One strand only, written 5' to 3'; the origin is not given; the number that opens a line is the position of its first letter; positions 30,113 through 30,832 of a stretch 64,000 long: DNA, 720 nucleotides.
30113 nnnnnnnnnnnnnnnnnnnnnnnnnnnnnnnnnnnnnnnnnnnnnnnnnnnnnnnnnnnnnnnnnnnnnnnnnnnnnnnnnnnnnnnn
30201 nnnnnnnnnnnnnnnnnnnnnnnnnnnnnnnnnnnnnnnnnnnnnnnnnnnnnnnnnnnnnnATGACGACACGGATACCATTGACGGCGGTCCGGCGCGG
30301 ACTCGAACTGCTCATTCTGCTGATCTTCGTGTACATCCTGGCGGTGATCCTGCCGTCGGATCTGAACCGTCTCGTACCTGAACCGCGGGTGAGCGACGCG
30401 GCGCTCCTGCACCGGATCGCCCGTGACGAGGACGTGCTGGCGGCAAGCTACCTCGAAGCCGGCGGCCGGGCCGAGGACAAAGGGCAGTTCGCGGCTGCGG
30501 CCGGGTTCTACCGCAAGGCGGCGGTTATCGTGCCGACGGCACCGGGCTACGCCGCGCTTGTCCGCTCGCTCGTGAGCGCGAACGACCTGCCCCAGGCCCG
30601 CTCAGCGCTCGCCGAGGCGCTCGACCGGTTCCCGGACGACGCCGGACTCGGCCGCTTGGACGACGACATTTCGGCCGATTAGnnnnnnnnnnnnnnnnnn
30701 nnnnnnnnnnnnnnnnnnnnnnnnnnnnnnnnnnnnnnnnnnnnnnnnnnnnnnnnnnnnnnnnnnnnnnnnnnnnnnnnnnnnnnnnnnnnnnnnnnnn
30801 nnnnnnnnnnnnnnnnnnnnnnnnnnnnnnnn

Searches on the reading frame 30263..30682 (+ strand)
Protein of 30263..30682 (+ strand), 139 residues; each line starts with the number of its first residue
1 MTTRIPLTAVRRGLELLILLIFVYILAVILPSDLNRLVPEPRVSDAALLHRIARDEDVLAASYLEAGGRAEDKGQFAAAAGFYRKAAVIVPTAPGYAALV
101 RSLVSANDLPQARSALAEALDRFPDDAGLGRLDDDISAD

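Call 16: search_protein_families(library=pfam, proteins=[window:30263-30682:+], max_evalue=0.01)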
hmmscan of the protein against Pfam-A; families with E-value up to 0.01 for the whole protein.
window:30263-30682:+ (139 aa): 4 families
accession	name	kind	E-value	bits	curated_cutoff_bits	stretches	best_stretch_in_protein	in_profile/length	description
PF13428.12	TPR_14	-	3.4e-05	24.6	23.5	1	96-128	4-36/44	Tetratricopeptide repeat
PF13432.12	TPR_16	-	0.00038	21.3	32.7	1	98-127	2-31/65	Tetratricopeptide repeat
PF14559.12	TPR_19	-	0.0004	21.1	25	1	73-127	4-59/68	Tetratricopeptide repeat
PF07719.23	TPR_2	-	0.0021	18.5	27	0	63-92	4-33/34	Tetratricopeptide repeat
